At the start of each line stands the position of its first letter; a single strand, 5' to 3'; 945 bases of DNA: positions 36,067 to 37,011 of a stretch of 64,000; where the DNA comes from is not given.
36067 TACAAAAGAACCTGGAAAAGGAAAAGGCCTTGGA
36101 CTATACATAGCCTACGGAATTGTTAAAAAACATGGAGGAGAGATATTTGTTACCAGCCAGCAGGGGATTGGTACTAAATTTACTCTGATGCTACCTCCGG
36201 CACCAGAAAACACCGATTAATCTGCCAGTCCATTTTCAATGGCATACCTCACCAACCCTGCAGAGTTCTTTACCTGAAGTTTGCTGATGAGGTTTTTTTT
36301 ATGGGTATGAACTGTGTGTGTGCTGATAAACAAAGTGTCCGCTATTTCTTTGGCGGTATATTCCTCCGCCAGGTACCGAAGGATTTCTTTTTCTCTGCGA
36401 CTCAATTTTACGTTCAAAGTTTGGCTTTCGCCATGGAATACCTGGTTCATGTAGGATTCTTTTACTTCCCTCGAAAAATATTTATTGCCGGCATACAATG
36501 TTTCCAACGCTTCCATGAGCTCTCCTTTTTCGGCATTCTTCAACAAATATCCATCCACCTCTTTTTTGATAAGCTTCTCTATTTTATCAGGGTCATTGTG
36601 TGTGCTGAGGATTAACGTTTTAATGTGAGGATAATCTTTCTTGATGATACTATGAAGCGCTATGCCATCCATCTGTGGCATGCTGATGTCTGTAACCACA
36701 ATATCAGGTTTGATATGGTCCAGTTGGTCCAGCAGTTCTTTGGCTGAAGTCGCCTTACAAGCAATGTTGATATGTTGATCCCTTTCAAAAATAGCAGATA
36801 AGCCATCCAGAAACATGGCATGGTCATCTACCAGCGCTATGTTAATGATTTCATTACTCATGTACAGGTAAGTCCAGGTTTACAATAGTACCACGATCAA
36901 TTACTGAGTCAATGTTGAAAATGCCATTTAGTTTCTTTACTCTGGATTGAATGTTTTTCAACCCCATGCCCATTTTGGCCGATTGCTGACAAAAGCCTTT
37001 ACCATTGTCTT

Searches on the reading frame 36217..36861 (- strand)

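Call 26: search_protein_families(library=pfam, proteins=[window:36217-36861:-], max_evalue=0.01)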
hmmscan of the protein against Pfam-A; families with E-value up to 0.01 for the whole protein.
window:36217-36861:- (214 aa): 6 families
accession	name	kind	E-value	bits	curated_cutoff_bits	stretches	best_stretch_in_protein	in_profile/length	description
PF00072.30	Response_reg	-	8.1e-25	87.6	30.2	1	8-119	1-110/111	Response regulator receiver domain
PF00196.25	GerE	-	4.5e-19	68.3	23.5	1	152-207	2-57/57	Bacterial regulatory proteins, luxR family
PF04545.22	Sigma70_r4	-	4.7e-05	23.3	24.1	1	152-195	4-48/50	Sigma-70, region 4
PF13384.12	HTH_23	-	0.0031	17.7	24.6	1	157-185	7-35/50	Homeodomain-like domain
PF22814.2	WelO5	-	0.0037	17.3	27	1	86-196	8-115/277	Carrier-protein-independent halogenase WelO5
PF08281.18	Sigma70_r4_2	-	0.0077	16.3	25.7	0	152-188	10-47/54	Sigma-70, region 4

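Call 75: search_protein_families(library=ncbifam, proteins=[window:36217-36861:-], max_evalue=0.00001)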
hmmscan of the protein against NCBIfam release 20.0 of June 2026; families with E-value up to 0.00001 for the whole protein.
window:36217-36861:- (214 aa): 58 families (the best 25 are shown)
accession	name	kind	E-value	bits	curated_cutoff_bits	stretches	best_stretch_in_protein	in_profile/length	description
NF052445.1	RespRegMctR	equivalog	5.5e-52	176.2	300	1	6-212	2-204/205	two-component system response regulator MctR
NF047785.1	respo_reg_MadR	equivalog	3.2e-36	124.7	300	1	6-212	1-208/209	MadR family response regulator transcription factor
NF011896.0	PRK15369.1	equivalog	1.2e-35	123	242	1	6-211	4-208/211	two component system response regulator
NF007935.0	PRK10651.1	equivalog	6.2e-31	107.3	250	1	3-199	4-202/216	two-component system response regulator NarL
NF008098.0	PRK10840.1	equivalog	8.2e-30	103.9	235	1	6-206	4-204/216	response regulator transcription factor RcsB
NF007708.0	PRK10403.1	equivalog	4.8e-29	101.4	343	1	7-199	8-200/215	nitrate/nitrite response regulator protein NarP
NF007018.1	PRK09483.1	equivalog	2.2e-28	99.4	280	1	5-213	1-209/217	UvrY/SirA/GacA family response regulator transcription factor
NF007403.0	PRK09935.1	equivalog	1.1e-27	97.1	271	1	8-208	6-205/210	fimbria biosynthesis transcriptional regulator FimZ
NF007685.0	PRK10360.1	equivalog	7.9e-27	94.3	258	1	5-206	1-191/196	response regulator transcription factor UhpA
NF007419.0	PRK09958.1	equivalog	4.4e-22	78.7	251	1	7-211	2-202/204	acid-sensing system DNA-binding response regulator EvgA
NF006900.1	PRK09390.1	equivalog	6.1e-21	74.9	255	1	7-211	6-201/203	response regulator FixJ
NF007505.1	PRK10100.1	equivalog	1.2e-20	74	250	1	33-209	24-201/204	biofilm master transcriptional regulator CsgD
NF040749.1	tetrathio_RR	equivalog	8.3e-18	64.8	290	1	8-205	2-186/191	tetrathionate respiration response regulator TtrR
NF008548.0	PRK11475.1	equivalog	8.4e-14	51.6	176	1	70-205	59-187/207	DNA-binding transcriptional activator BglJ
NF001965.0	PRK00742.1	subfamily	1.1e-13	51.1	293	1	6-88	4-85/357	chemotaxis-specific protein-glutamate methyltransferase CheB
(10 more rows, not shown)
